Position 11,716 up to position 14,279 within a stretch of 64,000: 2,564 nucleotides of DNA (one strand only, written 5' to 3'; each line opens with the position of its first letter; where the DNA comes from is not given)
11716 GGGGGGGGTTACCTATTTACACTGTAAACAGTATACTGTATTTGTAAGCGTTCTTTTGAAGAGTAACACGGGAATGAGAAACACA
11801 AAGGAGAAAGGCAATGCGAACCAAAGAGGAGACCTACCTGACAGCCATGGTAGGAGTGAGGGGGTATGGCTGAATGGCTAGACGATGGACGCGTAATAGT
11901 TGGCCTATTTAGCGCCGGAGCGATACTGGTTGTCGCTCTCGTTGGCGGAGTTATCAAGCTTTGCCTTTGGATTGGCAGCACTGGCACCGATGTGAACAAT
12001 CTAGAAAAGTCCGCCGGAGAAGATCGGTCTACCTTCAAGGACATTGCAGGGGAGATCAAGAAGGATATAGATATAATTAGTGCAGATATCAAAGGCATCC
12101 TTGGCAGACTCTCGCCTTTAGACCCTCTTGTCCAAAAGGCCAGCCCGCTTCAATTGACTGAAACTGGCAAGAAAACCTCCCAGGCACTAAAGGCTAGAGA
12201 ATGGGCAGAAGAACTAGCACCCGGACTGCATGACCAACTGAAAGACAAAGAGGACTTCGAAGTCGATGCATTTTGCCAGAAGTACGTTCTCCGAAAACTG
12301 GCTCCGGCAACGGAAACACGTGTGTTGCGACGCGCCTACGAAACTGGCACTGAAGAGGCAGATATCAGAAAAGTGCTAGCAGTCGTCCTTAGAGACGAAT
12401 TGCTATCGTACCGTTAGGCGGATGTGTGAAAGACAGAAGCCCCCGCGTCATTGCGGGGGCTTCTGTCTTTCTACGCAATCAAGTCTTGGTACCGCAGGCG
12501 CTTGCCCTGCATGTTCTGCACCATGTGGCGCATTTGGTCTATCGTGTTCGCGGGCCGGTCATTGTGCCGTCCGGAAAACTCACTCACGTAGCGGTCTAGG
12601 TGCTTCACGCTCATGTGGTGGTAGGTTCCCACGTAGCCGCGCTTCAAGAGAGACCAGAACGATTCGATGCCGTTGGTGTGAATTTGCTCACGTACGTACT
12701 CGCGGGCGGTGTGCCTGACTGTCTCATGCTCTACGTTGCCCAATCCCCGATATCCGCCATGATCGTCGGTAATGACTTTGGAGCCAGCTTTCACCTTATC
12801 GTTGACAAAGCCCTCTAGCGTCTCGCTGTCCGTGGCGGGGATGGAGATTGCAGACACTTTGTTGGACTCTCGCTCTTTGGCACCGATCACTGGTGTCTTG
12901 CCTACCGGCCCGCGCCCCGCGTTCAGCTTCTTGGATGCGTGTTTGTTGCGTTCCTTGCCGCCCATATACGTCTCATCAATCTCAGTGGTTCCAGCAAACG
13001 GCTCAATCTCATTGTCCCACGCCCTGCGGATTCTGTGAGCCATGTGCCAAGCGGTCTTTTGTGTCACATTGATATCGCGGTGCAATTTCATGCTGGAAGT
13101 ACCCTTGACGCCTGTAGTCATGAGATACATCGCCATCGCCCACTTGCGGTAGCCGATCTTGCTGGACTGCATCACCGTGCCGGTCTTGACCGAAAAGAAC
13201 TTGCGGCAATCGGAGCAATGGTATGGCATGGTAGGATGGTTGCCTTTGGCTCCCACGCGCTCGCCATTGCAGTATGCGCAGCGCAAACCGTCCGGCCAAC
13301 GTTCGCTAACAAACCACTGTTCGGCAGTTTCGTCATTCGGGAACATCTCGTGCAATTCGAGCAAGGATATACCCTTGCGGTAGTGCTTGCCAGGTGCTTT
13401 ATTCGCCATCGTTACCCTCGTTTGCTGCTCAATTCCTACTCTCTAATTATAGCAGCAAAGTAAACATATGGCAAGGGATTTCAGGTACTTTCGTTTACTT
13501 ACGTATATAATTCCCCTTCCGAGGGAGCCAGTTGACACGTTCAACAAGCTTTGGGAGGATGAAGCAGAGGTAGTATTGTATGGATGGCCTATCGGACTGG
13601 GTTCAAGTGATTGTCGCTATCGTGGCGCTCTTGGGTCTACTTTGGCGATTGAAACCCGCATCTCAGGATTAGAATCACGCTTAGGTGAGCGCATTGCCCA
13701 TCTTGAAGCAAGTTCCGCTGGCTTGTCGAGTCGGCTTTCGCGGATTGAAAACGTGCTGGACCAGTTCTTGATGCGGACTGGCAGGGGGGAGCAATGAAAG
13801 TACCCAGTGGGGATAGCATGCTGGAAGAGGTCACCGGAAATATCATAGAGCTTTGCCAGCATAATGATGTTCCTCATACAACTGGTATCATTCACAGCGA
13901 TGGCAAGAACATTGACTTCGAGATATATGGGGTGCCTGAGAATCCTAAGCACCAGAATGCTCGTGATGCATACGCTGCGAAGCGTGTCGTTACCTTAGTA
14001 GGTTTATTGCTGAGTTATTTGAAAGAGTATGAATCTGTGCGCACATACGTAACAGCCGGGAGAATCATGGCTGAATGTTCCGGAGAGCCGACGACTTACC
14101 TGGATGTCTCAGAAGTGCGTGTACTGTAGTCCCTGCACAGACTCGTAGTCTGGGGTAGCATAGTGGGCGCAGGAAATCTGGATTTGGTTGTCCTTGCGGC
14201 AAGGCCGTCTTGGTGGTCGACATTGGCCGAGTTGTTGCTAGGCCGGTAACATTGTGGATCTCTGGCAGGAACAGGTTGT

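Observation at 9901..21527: Two inverted copies of an IS1595-family cargo transposon with intact 8-bp target-site duplications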

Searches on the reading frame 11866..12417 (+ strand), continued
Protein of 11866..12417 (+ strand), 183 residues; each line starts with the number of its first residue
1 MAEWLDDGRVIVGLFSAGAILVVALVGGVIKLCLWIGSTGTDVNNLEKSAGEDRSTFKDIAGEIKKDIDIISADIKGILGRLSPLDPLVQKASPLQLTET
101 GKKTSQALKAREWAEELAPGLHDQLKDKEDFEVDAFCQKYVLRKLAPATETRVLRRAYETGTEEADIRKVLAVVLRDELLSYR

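Call 102: fold_search(model_id=the predicted structure, library=pdb)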
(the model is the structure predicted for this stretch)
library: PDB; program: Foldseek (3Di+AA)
matches with E <= 10: 74; with E <= 0.001: 0
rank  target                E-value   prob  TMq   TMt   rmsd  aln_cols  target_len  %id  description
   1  7lj5_B                1.4e+00  0.04  0.13  0.10  20.8       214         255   12  Human TRAAK K+ channel FHIEG mutant A198E in a K+ bound conductive conformation (released 2021-06-30)
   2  5yft_A                1.5e+00  0.09  0.17  0.11  13.0       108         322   17  Crystal structure of ribose-1,5-bisphosphate isomerase mutant D204N from Pyrococcus horikoshii OT3 in complex with rib (released 2018-02-14)
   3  8h17                  1.5e+00  0.08  0.15  0.17  12.2       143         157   13  Crystal structure of the Globin domain of Thermosynechococcus elongatus BP-1 (released 2023-04-26)
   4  7bqq_MODEL_1_A        1.6e+00  0.41  0.29  0.39   7.2        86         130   15  Solution NMR structure of fold-Z Gogy; de novo designed protein with an asymmetric all-alpha topology (released 2021-04-07)
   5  5u91_F                1.9e+00  0.06  0.14  0.10  13.4       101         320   14  Crystal structure of Tre/loxLTR complex (released 2017-07-26)
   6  7zr0_C                2.5e+00  0.05  0.17  0.12  31.5       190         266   13  CryoEM structure of HSP90-CDC37-BRAF(V600E) complex. (released 2022-12-14)
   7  8x5d_B                2.5e+00  0.02  0.10  0.15  15.7        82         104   23  The cryo-EM structure of the Mycobacterium tuberculosis CRISPR-Csm complex (released 2024-03-06)
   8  8fih_B                2.8e+00  0.08  0.18  0.26   9.6        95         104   19  Multi-state design of two-state switchable hinge proteins (released 2023-08-16)
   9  1f6f_A                2.8e+00  0.06  0.17  0.17  12.6       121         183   12  CRYSTAL STRUCTURE OF THE TERNARY COMPLEX BETWEEN OVINE PLACENTAL LACTOGEN AND THE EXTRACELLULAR DOMAIN OF THE RAT PROL (released 2000-07-04)
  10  8fvt_A                3.3e+00  0.08  0.19  0.28   9.3        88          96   22  Multi-state design of two-state switchable hinge proteins (released 2023-08-16)
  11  7b9s_5                3.9e+00  0.04  0.16  0.08  14.0       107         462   14  Structure of the mycobacterial ESX-5 Type VII Secretion System hexameric pore complex (released 2021-07-07)
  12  8kc4                  4.2e+00  0.06  0.12  0.14  12.2        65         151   20  De novo design protein -NA05 (released 2024-08-07)
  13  1di1_A                4.2e+00  0.06  0.17  0.12  13.7        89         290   16  CRYSTAL STRUCTURE OF ARISTOLOCHENE SYNTHASE FROM PENICILLIUM ROQUEFORTI (released 2000-08-30)
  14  8f2r_B                4.2e+00  0.03  0.14  0.13  13.0       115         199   14  Human CCC complex (released 2023-05-24)
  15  8u0g_B                4.2e+00  0.03  0.14  0.12  16.2       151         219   10  Full-length dimer of DNA-Damage Response Protein C from Deinococcus radiodurans - Crystal form xMJ7124 (released 2023-09-06)
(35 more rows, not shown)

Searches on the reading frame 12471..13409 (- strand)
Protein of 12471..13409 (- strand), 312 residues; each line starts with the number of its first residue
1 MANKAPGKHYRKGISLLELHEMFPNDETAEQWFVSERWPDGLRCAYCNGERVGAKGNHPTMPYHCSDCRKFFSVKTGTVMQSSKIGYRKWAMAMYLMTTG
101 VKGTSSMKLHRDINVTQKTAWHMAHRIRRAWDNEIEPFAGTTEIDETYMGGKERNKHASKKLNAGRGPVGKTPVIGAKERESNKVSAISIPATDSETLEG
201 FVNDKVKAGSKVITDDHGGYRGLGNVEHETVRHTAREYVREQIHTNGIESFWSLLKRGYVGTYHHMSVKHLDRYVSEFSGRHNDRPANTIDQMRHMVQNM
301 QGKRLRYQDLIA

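Call 10: search_protein_families(library=pfam, proteins=[window:12471-13409:-], max_evalue=0.01)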
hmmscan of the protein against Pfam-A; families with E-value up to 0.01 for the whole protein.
window:12471-13409:- (312 aa): 2 families
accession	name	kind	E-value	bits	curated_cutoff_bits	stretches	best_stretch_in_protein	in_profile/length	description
PF12762.13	DDE_Tnp_IS1595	-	1.7e-38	132.4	27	1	139-283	3-153/153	ISXO2-like transposase domain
PF12760.12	Zn_ribbon_IS1595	-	0.001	19.4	25.4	1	24-70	1-45/46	Transposase zinc-ribbon domain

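Call 20: find_encoding_contigs(protein=window:12471-13409:-, flank=10000, max_places=10)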
Protein window:12471-13409:- (312 aa): no gene with exactly this product is on record in the collection.

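Call 22: find_related_loci(query=window:12471-13409:-, collection=genome_contigs, flank=10000)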
Query window:12471-13409:- (312 aa) in genome_contigs; peptide patterns used: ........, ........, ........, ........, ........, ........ (x = any residue, [..] = any of these).
95 stretches matched a pattern; 2 encode a relative of the query (tblastn E <= 1e-3); 2 distinct loci.
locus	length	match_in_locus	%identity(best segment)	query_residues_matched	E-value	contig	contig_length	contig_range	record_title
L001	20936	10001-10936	88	1-312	0e+0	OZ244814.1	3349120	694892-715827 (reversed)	MAG: Chloroflexota bacterium isolate 69ec6d3d-2374-4d29-b98a-ed9ec61ffa6d genome assembly, chromosome: 1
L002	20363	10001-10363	82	192-312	2e-66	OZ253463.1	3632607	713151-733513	MAG: Chloroflexota bacterium isolate 29d2856e-e75a-4040-aa7f-32dfb5fb0cd3 genome assembly, chromosome: 1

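Call 38: search_protein_families(library=ncbifam, proteins=[window:12471-13409:-], max_evalue=0.01)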
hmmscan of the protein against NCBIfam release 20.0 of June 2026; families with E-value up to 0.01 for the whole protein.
window:12471-13409:- (312 aa): 3 families
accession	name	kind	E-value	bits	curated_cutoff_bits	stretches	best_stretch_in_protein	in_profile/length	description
NF033547.1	transpos_IS1595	equivalog_domain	9.4e-57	192.3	75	1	82-285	1-215/215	IS1595 family transposase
NF033558.1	transpos_IS1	equivalog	0.00034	20.6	100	1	44-154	1-112/199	IS1 family transposase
NF033587.1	transpos_IS6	equivalog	0.0022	17.7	125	0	88-149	11-77/202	IS6 family transposase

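Call 43: list_cluster_members(proteins=[P0001, window:12471-13409:-, window:9940-11529:-, window:19747-20988:+, window:18911-19444:-, window:17919-18857:+])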
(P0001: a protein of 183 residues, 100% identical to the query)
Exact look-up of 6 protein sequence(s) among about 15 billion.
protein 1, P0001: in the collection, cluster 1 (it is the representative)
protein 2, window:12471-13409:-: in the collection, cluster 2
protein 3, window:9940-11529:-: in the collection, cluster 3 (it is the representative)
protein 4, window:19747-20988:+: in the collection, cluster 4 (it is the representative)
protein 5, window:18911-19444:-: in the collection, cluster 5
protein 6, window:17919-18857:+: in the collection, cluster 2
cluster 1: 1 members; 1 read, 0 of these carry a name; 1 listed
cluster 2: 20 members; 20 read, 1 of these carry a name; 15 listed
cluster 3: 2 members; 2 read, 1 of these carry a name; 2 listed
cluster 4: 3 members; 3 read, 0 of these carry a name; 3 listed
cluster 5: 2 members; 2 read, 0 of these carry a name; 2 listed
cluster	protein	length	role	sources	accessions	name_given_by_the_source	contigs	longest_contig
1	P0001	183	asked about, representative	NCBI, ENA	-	-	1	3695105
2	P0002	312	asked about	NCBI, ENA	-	-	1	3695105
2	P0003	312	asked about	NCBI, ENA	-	-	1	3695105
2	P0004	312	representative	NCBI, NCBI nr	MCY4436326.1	MAG: IS1595 family transposase [Chloroflexi bacterium] | IS1595 family transposase [Chloroflexota bacterium]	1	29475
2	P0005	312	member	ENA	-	-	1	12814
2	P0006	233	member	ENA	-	-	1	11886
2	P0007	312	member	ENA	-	-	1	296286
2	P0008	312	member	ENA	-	-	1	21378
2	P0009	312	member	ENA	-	-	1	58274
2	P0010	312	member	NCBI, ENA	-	-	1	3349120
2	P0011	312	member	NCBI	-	-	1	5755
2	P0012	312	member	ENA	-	-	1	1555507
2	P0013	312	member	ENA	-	-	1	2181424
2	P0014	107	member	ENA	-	-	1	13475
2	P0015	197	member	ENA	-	-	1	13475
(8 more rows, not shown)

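Call 52: find_related_loci(query=window:12471-13409:-, collection=metagenome_contigs, flank=8000)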
Query window:12471-13409:- (312 aa) in metagenome_contigs; peptide patterns used: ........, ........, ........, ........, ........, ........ (x = any residue, [..] = any of these).
95 stretches matched a pattern; 1 encode a relative of the query (tblastn E <= 1e-3); 1 distinct loci.
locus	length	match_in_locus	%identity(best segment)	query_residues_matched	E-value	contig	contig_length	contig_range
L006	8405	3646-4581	92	1-312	0e+0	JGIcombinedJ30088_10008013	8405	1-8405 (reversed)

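Call 87: search_protein_families(library=ncbifam, proteins=[L001:6110-7444:+, L008:5756-7915:+, L009:5506-7929:+], max_evalue=0.001)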
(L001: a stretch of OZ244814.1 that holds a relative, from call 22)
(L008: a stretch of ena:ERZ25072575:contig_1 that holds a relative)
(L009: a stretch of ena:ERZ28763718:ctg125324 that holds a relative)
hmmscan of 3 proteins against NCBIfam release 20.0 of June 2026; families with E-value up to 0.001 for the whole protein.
L001:6110-7444:+ (444 aa): 13 families
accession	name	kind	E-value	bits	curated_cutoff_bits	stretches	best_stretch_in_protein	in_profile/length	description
TIGR00611.2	recf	equivalog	2.2e-80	270.4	172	2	3-231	1-213/339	DNA replication/repair protein RecF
NF010680.0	PRK14079.1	equivalog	4.7e-57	193.6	386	2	1-230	1-206/349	recombination protein F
TIGR02169.1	SMC_prok_A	equivalog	5.3e-08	31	729.4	1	2-57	1-58/1165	chromosome segregation protein SMC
NF041760.1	PtuA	equivalog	7.6e-08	31.7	500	1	2-44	51-93/524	retron Ec78 anti-phage system effector ATPase PtuA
NF002572.0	PRK02224.1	equivalog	8.5e-08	30.9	1087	1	1-43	1-43/888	DNA double-strand break repair ATPase Rad50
NF041035.1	Rad50_Halo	equivalog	4.2e-06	25.4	1000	1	1-44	1-44/883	DNA double-strand break repair ATPase Rad50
TIGR00634.1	recN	equivalog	2.9e-05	23.2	407.85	1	3-51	2-50/563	DNA repair protein RecN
TIGR02168.1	SMC_prok_B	equivalog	3.4e-05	21.8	567.35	1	3-43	2-43/1181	chromosome segregation protein SMC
NF003034.1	PRK03918.1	equivalog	3.6e-05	21.9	700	1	1-43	1-43/878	DNA double-strand break repair ATPase Rad50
NF045487.1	ASRP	equivalog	4.6e-05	22.2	300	0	18-50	9-41/593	archaea-specific SMC-related protein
NF010068.0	PRK13548.1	equivalog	4.9e-05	22.6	261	0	17-44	24-52/261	heme ABC transporter ATP-binding protein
NF002244.0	PRK01156.1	equivalog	0.00066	17.9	847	1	1-44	1-44/895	DNA double-strand break repair ATPase Rad50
NF008121.0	PRK10869.1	equivalog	0.00067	18.3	418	1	3-49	2-48/553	DNA repair protein RecN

L008:5756-7915:+ (719 aa): 0 families

L009:5506-7929:+ (807 aa): 2 families
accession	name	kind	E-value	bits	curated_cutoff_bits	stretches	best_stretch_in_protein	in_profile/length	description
NF033455.1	BREX_6_MTaseX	exception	4.5e-06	24.5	900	1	371-449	319-398/1319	BREX-6 system adenine-specific DNA-methyltransferase PglX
NF033452.1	BREX_1_MTaseX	exception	3.4e-05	21.9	500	1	368-445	302-373/1210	BREX-1 system adenine-specific DNA-methyltransferase PglX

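Call 96: search_protein_families(library=pfam, proteins=[L003:8462-8887:-, L007:7353-7814:-, L008:9851-10720:-, L008:8993-9505:-, L009:9031-9369:+, L009:9372-9608:+, L007:10742-10951:+, L007:10966-11196:-], max_evalue=0.01)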
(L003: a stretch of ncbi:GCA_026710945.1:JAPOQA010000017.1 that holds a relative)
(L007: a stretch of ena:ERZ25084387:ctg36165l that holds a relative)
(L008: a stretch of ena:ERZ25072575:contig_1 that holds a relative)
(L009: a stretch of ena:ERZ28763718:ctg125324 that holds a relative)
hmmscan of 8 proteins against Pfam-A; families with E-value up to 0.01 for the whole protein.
L003:8462-8887:- (141 aa): 2 families
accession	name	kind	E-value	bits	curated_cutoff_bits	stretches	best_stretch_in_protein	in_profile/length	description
PF05066.19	HARE-HTH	-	4.3e-08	33.9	25.9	1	59-117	6-70/71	HB1, ASXL, restriction endonuclease HTH domain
PF11784.13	DUF3320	-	0.0018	18.6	25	1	55-79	11-35/50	Protein of unknown function (DUF3320)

L007:7353-7814:- (153 aa): 1 family
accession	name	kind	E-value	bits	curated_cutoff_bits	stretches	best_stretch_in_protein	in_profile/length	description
PF13274.11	SocA_Panacea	-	1.5e-18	68.2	25.7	1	29-122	1-112/113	Antitoxin SocA-like, Panacea domain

L008:9851-10720:- (289 aa): 1 family
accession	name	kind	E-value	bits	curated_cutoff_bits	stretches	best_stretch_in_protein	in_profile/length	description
PF02498.22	Bro-N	-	7.4e-08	33.3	25.6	1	21-115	1-92/96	BRO family, N-terminal domain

L008:8993-9505:- (170 aa): 0 families

L009:9031-9369:+ (112 aa): 0 families

L009:9372-9608:+ (78 aa): 0 families

L007:10742-10951:+ (69 aa): 0 families

L007:10966-11196:- (76 aa): 0 families

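Call 99: search_dna_similar(query=window:12471-13409:-, collection=plasmids, mode=protein, max_rows=25)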
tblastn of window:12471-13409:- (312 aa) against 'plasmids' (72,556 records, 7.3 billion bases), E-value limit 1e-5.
Records with a match: 465; places in all: 669; records where one place covers at least 80% of the query: 337.
Best place of each record, by identity: <60% 465.
By first word of the organism name: Sinorhizobium 45; Pseudosulfitobacter 30; Ralstonia 29; Acinetobacter 25; Xanthomonas 18; Aeromonas 17; Rhizobium 16; Mesorhizobium 15; Haloarcula 12; Chondrinema 11; and 112 more.
By predicted mobility (MOB-suite, as given by PLSDB): non-mobilizable 251; conjugative 135; mobilizable 79.
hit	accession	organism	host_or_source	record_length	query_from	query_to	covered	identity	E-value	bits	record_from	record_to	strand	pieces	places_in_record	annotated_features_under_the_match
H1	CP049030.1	Rhodobacteraceae bacterium SC52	Apostichopus japonicus,pure ...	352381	1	273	88%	45.9%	2e-68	238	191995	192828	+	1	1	none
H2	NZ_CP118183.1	Entomospira culicis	Culex pipiens,cell culture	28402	15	311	95%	40.5%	5e-66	231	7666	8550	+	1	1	IS1595 family transposase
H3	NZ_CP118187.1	Entomospira culicis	Culex pipiens,cell culture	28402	15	311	95%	40.5%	5e-66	231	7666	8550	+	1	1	IS1595 family transposase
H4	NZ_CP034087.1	Methylocystis rosea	cell culture,groundwater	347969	15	312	96%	38.0%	6e-53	193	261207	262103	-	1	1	IS1595 family transposase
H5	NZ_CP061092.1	Roseomonas marmotae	Marmota himalayana,pure culture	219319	11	309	96%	36.5%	2e-44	169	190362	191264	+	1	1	IS1595 family transposase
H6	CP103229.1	Bacteroides faecis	Homo sapiens,cell culture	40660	15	312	96%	36.2%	5e-50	185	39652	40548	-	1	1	IS1595 family transposase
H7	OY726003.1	Phocaeicola massiliensis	-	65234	15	281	86%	39.5%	2e-47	177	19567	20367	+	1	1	record has no annotation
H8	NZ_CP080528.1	Mesorhizobium sp. AR07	Oxytropis sp.,Cell culture,root nodule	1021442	23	308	92%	36.0%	4e-44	167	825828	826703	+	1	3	record has no annotation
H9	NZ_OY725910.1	Bacteroides finegoldii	-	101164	15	289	88%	37.4%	3e-47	177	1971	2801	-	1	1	none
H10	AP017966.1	Candidatus Megaera polyxenophila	-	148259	14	285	87%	36.1%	2e-42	163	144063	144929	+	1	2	transposase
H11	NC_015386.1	Treponema succinifaciens DSM 2489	colon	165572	14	284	87%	36.0%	9e-45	169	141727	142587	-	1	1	IS1595 family transposase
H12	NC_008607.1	Pelobacter propionicus DSM 2379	-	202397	13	306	94%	32.2%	1e-37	149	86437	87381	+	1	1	IS1595-like element ISPepr2 family transposase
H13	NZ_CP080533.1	Mesorhizobium sp. AR02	Oxytropis sp.,Cell culture,root nodule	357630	22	310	77%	39.4%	7e-22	170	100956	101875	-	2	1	none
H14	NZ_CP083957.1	Mesorhizobium sp. B1-1-8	cell culture,soil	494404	14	292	84%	35.8%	3e-30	158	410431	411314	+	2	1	none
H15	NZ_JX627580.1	Methylobacterium oryzae CBMB20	-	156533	26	310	91%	32.4%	2e-39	154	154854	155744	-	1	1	IS1595 family transposase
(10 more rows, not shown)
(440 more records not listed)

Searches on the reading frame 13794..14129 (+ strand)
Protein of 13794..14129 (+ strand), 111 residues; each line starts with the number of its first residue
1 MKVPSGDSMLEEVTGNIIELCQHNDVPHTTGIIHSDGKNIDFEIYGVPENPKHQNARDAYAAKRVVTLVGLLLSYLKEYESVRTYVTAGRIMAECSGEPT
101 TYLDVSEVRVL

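Call 85: search_protein_families(library=pfam, proteins=[window:13794-14129:+], max_evalue=0.01)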
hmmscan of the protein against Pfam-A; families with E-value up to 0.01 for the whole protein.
window:13794-14129:+ (111 aa): 0 families

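Call 86: search_protein_families(library=padloc, proteins=[window:13794-14129:+], max_evalue=0.001)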
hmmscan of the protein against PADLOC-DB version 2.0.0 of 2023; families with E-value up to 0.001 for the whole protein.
window:13794-14129:+ (111 aa): 0 families
